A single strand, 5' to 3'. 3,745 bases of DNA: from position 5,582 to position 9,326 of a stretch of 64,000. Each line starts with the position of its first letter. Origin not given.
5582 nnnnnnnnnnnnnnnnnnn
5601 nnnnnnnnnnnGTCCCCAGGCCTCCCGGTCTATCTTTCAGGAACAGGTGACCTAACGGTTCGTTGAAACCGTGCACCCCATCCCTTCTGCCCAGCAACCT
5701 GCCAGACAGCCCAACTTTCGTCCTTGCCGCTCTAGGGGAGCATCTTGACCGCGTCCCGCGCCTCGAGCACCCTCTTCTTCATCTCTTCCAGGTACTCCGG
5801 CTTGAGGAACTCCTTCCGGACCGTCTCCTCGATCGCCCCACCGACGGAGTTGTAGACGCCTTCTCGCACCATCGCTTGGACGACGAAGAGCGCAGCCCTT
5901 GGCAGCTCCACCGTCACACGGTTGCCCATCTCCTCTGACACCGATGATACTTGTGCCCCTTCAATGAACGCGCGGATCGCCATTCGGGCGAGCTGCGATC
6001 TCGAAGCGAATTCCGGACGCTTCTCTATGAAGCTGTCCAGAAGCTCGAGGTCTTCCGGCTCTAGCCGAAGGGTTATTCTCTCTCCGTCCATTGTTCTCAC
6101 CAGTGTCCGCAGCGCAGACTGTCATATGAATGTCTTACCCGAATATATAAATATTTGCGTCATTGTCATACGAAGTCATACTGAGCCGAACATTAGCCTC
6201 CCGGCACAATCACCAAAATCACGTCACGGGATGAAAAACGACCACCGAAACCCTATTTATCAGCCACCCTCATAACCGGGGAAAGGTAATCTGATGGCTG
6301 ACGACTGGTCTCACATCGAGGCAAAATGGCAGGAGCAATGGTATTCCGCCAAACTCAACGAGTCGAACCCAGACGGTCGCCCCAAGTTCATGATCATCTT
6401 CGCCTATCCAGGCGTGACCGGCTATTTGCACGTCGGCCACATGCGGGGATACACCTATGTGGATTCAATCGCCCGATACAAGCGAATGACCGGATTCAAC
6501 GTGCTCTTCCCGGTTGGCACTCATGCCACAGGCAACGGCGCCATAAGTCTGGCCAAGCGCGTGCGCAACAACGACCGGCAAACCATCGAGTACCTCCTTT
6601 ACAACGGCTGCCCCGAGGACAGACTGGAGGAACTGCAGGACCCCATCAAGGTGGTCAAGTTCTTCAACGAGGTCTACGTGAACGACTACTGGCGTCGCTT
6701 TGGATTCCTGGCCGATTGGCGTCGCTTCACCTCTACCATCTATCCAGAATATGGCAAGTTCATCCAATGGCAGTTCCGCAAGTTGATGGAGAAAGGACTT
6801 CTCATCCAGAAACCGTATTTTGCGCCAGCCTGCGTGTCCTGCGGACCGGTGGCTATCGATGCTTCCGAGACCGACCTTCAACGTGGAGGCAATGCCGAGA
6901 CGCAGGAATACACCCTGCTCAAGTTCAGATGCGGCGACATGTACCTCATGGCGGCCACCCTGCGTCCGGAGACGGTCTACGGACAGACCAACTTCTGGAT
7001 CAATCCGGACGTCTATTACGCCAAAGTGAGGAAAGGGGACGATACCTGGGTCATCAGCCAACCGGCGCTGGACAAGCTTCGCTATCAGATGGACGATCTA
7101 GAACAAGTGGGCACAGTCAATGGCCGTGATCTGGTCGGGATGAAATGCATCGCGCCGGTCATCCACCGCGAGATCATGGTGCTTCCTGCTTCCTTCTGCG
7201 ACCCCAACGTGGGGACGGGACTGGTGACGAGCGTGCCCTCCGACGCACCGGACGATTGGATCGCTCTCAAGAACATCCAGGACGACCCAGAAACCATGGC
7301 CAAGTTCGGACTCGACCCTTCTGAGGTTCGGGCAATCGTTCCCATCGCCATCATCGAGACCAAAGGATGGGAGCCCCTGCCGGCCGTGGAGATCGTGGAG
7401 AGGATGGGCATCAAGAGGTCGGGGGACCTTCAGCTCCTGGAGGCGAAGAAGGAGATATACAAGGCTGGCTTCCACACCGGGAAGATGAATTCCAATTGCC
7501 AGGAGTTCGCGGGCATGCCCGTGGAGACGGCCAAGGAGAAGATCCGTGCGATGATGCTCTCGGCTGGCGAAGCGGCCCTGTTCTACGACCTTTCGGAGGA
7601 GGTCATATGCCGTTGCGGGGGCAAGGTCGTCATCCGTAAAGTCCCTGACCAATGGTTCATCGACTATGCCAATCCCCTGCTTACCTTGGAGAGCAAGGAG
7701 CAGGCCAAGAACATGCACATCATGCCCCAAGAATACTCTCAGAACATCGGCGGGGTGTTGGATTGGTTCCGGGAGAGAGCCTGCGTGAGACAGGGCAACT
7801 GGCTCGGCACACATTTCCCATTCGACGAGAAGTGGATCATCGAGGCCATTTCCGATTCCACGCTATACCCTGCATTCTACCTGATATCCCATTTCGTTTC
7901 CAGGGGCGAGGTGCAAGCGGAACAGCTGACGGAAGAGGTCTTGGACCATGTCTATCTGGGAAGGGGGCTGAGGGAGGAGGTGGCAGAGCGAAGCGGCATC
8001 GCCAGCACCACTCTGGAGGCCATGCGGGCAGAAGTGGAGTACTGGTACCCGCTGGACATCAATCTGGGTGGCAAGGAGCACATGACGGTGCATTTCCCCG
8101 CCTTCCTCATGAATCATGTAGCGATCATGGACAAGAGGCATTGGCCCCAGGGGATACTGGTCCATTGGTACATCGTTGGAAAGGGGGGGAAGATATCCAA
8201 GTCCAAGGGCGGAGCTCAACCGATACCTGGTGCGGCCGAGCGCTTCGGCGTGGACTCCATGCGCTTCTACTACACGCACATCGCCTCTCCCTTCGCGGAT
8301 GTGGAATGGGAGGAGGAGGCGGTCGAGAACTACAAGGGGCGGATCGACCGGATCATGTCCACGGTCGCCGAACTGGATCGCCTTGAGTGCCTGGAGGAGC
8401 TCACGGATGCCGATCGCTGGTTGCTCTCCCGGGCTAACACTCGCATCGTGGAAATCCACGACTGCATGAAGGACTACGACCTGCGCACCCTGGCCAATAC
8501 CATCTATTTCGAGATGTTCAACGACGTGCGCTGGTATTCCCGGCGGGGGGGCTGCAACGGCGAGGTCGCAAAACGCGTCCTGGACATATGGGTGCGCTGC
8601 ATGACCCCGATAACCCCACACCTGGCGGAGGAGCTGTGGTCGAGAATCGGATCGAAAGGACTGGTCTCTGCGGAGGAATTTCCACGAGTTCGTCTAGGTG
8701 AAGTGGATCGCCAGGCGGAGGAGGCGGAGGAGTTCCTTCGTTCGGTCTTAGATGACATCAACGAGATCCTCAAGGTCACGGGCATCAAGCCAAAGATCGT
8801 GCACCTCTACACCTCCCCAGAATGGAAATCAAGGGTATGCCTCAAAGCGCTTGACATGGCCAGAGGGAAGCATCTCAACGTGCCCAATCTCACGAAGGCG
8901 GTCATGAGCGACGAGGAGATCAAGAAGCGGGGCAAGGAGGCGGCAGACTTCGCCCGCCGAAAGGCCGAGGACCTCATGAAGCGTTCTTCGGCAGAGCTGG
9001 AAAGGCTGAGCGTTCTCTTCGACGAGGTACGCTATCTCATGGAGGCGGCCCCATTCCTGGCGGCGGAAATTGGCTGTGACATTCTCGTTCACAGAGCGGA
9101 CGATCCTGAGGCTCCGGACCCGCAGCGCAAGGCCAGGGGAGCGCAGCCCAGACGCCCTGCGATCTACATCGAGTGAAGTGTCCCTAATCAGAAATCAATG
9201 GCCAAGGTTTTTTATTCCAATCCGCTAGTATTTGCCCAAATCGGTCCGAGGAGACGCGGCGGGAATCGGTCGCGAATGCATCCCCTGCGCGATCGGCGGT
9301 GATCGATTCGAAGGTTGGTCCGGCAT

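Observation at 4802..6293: Double-RHH gene followed by an FtsZ homologue that lacks the whole C-terminal (T7-loop) domain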

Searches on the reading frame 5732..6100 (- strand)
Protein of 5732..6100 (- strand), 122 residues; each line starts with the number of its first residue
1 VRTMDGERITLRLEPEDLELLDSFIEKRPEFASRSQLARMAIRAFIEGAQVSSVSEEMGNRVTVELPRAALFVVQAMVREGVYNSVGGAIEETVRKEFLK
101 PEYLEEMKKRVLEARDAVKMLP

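Call 4: search_protein_families(library=pfam, proteins=[window:5732-6100:-], max_evalue=0.1)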
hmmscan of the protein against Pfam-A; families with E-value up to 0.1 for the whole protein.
window:5732-6100:- (122 aa): 3 families
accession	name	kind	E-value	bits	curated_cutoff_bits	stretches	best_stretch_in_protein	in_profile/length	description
PF01402.27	RHH_1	-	8.2e-05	22.9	20.5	1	8-47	1-38/39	Ribbon-helix-helix protein, copG family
PF17723.7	RHH_8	-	0.00055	20.4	25.4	0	6-47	3-43/119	Ribbon-Helix-Helix transcriptional regulator family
PF10887.13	DUF2686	-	0.077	12.4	25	1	51-90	176-215/285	Protein of unknown function (DUF2686)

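Call 5: search_protein_families(library=ncbifam, proteins=[window:5732-6100:-], max_evalue=0.1)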
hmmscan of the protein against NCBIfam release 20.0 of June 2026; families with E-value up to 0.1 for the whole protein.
window:5732-6100:- (122 aa): 5 families
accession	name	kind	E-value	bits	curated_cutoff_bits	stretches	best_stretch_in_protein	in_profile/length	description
NF058555.1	TransRegCdrSHalo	equivalog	1.2e-06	28.4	100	2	7-50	2-44/61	transcriptional regulator CdrS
NF002169.0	PRK01002.1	subfamily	2.3e-05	24.3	111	0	7-48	5-45/141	nickel responsive regulator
NF002815.0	PRK02967.1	equivalog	0.0037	17.3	83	0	7-53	2-47/139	nickel-responsive transcriptional regulator NikR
NF003381.0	PRK04460.1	equivalog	0.0063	16.6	105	0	7-63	5-60/139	nickel-responsive transcriptional regulator NikR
TIGR02793.1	nikR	equivalog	0.045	14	175.45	0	7-52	1-45/129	nickel-responsive transcriptional regulator NikR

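Call 44: find_homologous_proteins(query=window:5732-6100:-, max_evalue=0.001)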
Query window:5732-6100:- (122 aa): 37 proteins with E <= 0.001 among 57 candidates.
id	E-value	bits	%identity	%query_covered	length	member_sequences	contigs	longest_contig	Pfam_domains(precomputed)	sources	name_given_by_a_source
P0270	3.0e-68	245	99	100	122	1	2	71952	-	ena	-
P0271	5.1e-67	241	98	100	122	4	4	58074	-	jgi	-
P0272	1.6e-66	239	100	98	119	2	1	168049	PF01402.28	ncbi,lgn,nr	ncbi:MAG: ribbon-helix-helix domain-containing protein [Methanomassiliicoccales archaeon]|nr:ribbon-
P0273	3.5e-66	238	97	100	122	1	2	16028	-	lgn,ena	-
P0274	2.9e-65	235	96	100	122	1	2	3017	-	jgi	-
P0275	8.4e-52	192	76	100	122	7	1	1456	PF01402.28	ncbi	-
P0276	6.3e-51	189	76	98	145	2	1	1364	-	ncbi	-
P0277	2.0e-49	184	76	98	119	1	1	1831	-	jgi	jgi:Arc/MetJ-type ribon-helix-helix transcriptional regulator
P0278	1.1e-48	182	73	98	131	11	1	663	-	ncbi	-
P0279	1.7e-48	181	74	98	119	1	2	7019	PF17723.8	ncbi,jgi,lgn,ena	ncbi:MAG: ribbon-helix-helix domain-containing protein [Methanomassiliicoccales archaeon]|jgi:Arc/Me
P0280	7.8e-48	179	73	98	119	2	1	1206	PF17723.8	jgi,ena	-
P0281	1.7e-44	168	71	93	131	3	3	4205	-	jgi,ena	-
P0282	5.2e-44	167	67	98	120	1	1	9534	PF17723.8,PF01402.28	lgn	-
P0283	5.2e-43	163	68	94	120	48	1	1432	PF17723.8,PF01402.28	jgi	jgi:Arc/MetJ-type ribon-helix-helix transcriptional regulator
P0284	7.7e-43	163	71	92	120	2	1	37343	PF17723.8,PF01402.28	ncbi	ncbi:MAG: hypothetical protein QW520_06740 [Methanomassiliicoccales archaeon]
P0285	1.2e-42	162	68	94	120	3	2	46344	PF17723.8,PF01402.28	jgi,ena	jgi:Arc/MetJ-type ribon-helix-helix transcriptional regulator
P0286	2.0e-42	162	69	94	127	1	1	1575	PF17723.8,PF01402.28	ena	-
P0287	1.2e-40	156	69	92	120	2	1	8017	PF17723.8,PF01402.28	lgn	-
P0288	1.5e-40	155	68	92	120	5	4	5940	PF01402.28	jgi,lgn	jgi:Arc/MetJ-type ribon-helix-helix transcriptional regulator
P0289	1.9e-40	155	67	92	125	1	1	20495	PF17723.8,PF01402.28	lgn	-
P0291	5.1e-40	154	65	94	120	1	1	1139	PF17723.8,PF01402.28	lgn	-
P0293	1.5e-39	152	66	92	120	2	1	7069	PF17723.8,PF01402.28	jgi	jgi:Arc/MetJ-type ribon-helix-helix transcriptional regulator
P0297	1.2e-35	140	58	98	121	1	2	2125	PF17723.8,PF01402.28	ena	-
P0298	1.2e-31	127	58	91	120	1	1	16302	PF17723.8,PF01402.28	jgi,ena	jgi:metal-responsive CopG/Arc/MetJ family transcriptional regulator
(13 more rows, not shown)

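Call 63: predict_structure(alignment_id=A2)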
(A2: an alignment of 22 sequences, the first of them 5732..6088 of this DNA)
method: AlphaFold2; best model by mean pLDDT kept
length: 118 residues; sequences in the alignment: 22
mean_pLDDT: 74.5   pTM: 0.34
mean pLDDT of the five models: 74.5, 73.4, 72.9, 72.1, 62.8
residues with pLDDT >= 90: 3; 70-90: 84; 50-70: 19; < 50: 12
segments of 3 or more residues with pLDDT < 50: 47-55
pLDDT, mean of each block of 10 residues (from residue 1): 70 87 82 79 57 56 86 88 84 74 72 57
secondary structure, 60 per line:
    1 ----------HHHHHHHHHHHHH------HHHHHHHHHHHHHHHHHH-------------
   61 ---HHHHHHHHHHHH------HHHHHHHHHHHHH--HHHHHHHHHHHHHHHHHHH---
elements in order: H11-23 H30-47 H64-75 H82-94 H97-115

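Call 80: fold_search(model_id=the predicted structure, library=pdb)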
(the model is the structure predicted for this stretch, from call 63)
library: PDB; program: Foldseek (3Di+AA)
matches with E <= 10: 45; with E <= 0.001: 0
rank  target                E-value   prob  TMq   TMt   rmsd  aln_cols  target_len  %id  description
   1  5zfy_A                5.7e-01  0.12  0.21  0.21  18.0       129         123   16  Crystal structure of human DUX4 homeodomains bound to A12C DNA mutant (released 2018-10-31)
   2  5z6z_A                8.7e-01  0.09  0.21  0.20  17.9       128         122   16  Crystal structure of human DUX4 homeodomains bound to DNA (released 2018-10-31)
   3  5ceg_C                1.1e+00  0.72  0.35  0.47   6.9        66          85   20  X-ray structure of toxin/anti-toxin complex from Mesorhizobium opportunistum (released 2015-11-11)
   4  1b28_MODEL_1_A        1.7e+00  0.41  0.33  0.63   4.1        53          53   23  ARC REPRESSOR MYL MUTANT FROM SALMONELLA BACTERIOPHAGE P22 (released 1999-11-03)
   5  2ouw_B                2.0e+00  0.07  0.22  0.20  17.3       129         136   12  Crystal structure of Alkylhydroperoxidase AhpD core (YP_425393.1) from Rhodospirillum rubrum ATCC 11170 at 1.95 A reso (released 2007-03-06)
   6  7dw5_A                2.1e+00  0.06  0.21  0.19  17.6       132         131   15  Crystal structure of DUX4 HD1-HD2 domain complexed with ERG sites (released 2021-11-03)
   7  2ouw_A                2.6e+00  0.06  0.23  0.20  17.3       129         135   12  Crystal structure of Alkylhydroperoxidase AhpD core (YP_425393.1) from Rhodospirillum rubrum ATCC 11170 at 1.95 A reso (released 2007-03-06)
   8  6nye_A                2.6e+00  0.04  0.17  0.20  15.1       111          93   28  Crystal structure of computationally designed protein XAX (released 2020-04-22)
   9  8c24_E                3.0e+00  0.38  0.28  0.62   5.2        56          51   18  ParDE1 toxin-antitoxin complex from Mycobacterium tuberculosis (rv1960c-rv1959c) (released 2023-12-20)
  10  2dmu_MODEL_1_A        3.0e+00  0.11  0.23  0.35  14.4        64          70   26  Solution structure of the homeobox domain of Homeobox protein goosecoid (released 2006-10-24)
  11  4d8j_A                3.0e+00  0.08  0.32  0.26  14.9       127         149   16  Structure of E. coli MatP-mats complex (released 2012-11-21)
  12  7ycw_A                3.5e+00  0.63  0.29  0.64   1.0        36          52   22  Crystal Form 1 of Truncated Antitoxin ParD (2-54,containg RHH domain) from Pseudoalteromonas rubra (released 2022-09-21)
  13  7b22_A                3.5e+00  0.33  0.29  0.65   4.9        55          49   14  Vibrio cholerae ParD2 Antitoxin (released 2021-10-06)
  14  5aj0_BN               3.7e+00  0.01  0.14  0.12  19.9       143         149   11  Cryo electron microscopy of actively translating human polysomes (POST state). (released 2015-05-20)
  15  7ycw_D                4.0e+00  0.54  0.30  0.65   1.3        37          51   22  Crystal Form 1 of Truncated Antitoxin ParD (2-54,containg RHH domain) from Pseudoalteromonas rubra (released 2022-09-21)
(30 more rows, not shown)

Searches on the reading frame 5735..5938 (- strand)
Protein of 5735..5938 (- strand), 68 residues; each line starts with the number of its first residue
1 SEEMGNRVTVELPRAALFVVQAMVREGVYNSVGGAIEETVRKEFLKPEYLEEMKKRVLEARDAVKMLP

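Call 73: search_protein_families(library=pfam, proteins=[window:5735-5938:-], max_evalue=10)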
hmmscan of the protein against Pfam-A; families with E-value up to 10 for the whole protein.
seq(68 aa): 1 family
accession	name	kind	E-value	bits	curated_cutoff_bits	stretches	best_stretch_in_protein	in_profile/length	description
PF10887.13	DUF2686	-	0.14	11.5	25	1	3-36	182-215/285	Protein of unknown function (DUF2686)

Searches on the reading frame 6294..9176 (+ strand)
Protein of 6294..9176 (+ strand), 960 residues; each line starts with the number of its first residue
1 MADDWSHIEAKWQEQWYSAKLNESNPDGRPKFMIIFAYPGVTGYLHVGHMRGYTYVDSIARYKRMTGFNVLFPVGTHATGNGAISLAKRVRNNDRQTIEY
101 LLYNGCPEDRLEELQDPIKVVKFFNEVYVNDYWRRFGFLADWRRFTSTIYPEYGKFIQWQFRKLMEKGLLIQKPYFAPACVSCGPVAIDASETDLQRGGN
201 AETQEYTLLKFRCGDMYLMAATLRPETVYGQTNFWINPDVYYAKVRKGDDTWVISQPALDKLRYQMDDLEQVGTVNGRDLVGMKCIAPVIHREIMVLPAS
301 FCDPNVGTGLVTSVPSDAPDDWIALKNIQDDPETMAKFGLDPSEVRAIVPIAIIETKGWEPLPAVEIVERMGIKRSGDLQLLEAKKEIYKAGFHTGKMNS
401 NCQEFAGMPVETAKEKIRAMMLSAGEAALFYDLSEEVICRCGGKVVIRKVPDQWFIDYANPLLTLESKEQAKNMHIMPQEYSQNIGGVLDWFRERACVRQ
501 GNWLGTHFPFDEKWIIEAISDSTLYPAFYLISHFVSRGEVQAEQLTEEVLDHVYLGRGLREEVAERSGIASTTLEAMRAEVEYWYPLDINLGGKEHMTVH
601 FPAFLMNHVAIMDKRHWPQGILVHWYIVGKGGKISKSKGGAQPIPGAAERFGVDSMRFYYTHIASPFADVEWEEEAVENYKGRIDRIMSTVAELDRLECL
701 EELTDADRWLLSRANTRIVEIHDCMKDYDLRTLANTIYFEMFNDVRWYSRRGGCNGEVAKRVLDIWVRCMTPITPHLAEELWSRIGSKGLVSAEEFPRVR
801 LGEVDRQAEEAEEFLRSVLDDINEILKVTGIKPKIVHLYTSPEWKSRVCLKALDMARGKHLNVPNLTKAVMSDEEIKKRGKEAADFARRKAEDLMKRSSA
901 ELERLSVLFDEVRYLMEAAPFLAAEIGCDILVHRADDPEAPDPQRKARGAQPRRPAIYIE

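Call 4: search_protein_families(library=pfam, proteins=[window:6294-9176:+], max_evalue=0.1)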
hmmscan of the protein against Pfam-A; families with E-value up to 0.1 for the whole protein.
window:6294-9176:+ (960 aa): 5 families
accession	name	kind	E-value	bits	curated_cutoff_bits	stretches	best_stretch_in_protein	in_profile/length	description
PF00133.28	tRNA-synt_1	-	4.7e-27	95.2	22.7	1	10-672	4-413/414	tRNA synthetases class I (I, L, M and V)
PF08264.19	Anticodon_1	-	3.4e-22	79.3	25.1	1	707-833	1-143/148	Anticodon-binding domain of tRNA ligase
PF09334.17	tRNA-synt_1g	-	1.2e-14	54.3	20.1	2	596-677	295-371/391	tRNA synthetases class I (M)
PF01406.26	tRNA-synt_1e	-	0.0024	17.7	27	0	39-72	17-50/301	tRNA synthetases class I (C) catalytic domain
PF13603.12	tRNA-synt_1_2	-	0.0047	16.9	25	1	221-322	26-126/185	Leucyl-tRNA synthetase, editing domain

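Call 107: search_protein_families(library=ncbifam, proteins=[window:6294-9176:+], max_evalue=0.001)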
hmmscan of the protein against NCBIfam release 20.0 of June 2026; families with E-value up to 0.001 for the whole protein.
window:6294-9176:+ (960 aa): 19 families
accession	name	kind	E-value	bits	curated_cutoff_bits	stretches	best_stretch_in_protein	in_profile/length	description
NF008957.0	PRK12300.1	subfamily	5.7e-287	954.6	677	1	4-960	5-946/946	leucine--tRNA ligase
TIGR00395.1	leuS_arch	equivalog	6.6e-260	865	648.5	1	7-960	2-938/938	leucine--tRNA ligase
TIGR00422.1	valS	equivalog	1.3e-59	202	612.1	2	6-239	8-233/863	valine--tRNA ligase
NF004349.1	PRK05729.1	equivalog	1.3e-55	189.1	704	2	278-835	232-734/860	valine--tRNA ligase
NF009687.0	PRK13208.1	equivalog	3.9e-46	157.6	738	2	6-239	13-232/801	valine--tRNA ligase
TIGR00396.1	leuS_bact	equivalog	6.9e-42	143.6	548.4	3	6-83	4-82/843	leucine--tRNA ligase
TIGR00392.1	ileS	equivalog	1.4e-39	136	621.4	2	7-326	14-343/861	isoleucine--tRNA ligase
NF011492.0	PRK14900.1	equivalog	2.3e-29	101.9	1783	2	7-239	17-242/1044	valine--tRNA ligase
NF000540.1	alt_ValS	exception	3.4e-21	74.9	900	2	7-173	8-186/827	valine--tRNA ligase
NF000258.1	MupB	exception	1.2e-19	69.7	1900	1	31-323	34-325/1033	mupirocin-resistant isoleucine--tRNA ligase MupB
NF000257.1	MupA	exception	3.7e-17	61.4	1900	2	8-323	12-321/1024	mupirocin-resistant isoleucine--tRNA ligase MupA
TIGR00398.1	metG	equivalog_domain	3.1e-15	55.9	336.35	2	596-677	295-371/530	methionine--tRNA ligase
NF008900.0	PRK12267.1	equivalog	2.9e-12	45.9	598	1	580-675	248-341/648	methionine--tRNA ligase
NF040702.1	ileS_w_GNAT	exception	5.2e-11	40.9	1999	0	571-737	716-893/1100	isoleucine--tRNA ligase, N-acetyltransferase domain-containing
NF001100.0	PRK00133.1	equivalog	2.7e-10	39.5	587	1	31-97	6-72/676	methionine--tRNA ligase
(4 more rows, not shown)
